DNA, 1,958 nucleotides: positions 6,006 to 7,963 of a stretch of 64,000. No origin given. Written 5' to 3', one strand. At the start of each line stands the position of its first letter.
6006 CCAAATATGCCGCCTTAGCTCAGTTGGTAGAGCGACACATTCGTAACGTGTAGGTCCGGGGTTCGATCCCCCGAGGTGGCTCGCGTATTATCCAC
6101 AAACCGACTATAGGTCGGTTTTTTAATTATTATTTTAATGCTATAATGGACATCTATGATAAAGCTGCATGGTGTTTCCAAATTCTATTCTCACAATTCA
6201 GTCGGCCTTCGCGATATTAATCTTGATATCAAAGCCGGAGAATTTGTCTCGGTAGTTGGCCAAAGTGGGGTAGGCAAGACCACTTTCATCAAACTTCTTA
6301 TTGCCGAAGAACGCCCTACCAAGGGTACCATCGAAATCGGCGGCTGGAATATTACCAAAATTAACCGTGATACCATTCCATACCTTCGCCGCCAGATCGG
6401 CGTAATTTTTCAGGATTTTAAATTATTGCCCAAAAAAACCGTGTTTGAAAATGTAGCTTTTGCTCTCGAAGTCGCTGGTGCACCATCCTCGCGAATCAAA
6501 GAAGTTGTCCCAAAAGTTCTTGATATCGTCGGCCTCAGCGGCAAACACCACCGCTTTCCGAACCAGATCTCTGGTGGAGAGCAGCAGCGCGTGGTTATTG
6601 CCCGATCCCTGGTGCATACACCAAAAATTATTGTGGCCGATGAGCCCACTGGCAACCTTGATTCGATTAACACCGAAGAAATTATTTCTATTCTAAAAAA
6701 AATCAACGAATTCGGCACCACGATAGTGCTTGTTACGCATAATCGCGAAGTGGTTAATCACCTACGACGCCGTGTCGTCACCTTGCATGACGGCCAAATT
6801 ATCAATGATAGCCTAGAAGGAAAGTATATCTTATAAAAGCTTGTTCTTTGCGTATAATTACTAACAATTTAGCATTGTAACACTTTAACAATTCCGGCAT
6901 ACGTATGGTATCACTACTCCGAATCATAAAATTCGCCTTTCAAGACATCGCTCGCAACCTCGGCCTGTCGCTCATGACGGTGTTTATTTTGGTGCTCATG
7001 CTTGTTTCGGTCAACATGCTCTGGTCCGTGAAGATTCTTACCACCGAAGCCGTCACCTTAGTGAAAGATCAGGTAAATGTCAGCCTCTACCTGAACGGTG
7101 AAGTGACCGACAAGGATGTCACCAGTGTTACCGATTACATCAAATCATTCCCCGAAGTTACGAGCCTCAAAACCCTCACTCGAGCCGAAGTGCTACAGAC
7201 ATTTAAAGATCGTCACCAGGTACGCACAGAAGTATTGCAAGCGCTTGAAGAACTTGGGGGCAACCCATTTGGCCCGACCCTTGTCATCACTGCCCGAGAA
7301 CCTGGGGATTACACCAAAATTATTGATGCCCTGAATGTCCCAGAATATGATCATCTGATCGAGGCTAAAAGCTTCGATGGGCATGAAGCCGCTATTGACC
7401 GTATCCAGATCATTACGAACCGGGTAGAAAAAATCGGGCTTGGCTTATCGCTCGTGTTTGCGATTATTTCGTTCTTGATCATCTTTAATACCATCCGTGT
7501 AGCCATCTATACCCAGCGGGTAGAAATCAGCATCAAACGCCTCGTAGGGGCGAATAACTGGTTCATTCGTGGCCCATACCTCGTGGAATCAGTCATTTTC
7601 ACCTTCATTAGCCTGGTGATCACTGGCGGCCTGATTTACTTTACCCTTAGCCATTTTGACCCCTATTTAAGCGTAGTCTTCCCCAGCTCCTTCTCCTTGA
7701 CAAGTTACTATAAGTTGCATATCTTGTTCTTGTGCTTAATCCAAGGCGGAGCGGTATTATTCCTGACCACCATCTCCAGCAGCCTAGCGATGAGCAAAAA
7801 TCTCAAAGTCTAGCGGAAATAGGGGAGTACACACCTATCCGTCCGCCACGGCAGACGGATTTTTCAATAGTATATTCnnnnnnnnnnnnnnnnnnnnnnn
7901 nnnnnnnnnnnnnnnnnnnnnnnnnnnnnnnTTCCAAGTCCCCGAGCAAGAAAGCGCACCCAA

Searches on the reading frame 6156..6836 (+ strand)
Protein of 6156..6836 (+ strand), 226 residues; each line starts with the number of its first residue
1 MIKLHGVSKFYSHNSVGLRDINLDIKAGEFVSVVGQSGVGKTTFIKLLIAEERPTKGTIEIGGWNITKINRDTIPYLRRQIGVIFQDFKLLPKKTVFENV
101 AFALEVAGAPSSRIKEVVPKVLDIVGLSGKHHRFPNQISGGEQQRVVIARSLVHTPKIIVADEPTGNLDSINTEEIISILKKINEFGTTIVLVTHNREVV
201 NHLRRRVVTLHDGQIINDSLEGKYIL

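Call 63: search_protein_families(library=pfam, max_evalue=0.000001, proteins=[window:6156-6836:+])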
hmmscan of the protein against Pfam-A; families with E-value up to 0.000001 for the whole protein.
window:6156-6836:+ (226 aa): 1 family
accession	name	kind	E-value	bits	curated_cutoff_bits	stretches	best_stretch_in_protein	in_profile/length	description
PF00005.33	ABC_tran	-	1.1e-34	120.4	25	1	18-165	1-136/137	ABC transporter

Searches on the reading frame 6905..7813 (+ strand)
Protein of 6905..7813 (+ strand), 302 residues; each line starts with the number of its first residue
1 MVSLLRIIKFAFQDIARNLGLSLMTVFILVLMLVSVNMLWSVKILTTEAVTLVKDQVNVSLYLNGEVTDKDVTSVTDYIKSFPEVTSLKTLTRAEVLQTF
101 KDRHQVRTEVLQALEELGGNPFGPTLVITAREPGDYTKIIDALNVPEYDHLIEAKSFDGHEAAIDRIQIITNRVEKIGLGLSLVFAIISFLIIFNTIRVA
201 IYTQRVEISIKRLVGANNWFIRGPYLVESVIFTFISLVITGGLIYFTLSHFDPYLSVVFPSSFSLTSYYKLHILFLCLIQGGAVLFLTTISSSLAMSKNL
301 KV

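Call 63: search_protein_families(library=pfam, max_evalue=0.000001, proteins=[window:6905-7813:+])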
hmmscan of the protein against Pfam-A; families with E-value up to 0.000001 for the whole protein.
window:6905-7813:+ (302 aa): 2 families
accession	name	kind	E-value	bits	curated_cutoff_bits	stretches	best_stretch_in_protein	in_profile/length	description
PF02687.27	FtsX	-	1.3e-12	48.2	25.5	1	181-296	3-115/120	FtsX-like permease C-terminal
PF18075.7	FtsX_ECD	-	9.8e-09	36.1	23.5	1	57-143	1-87/96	FtsX extracellular domain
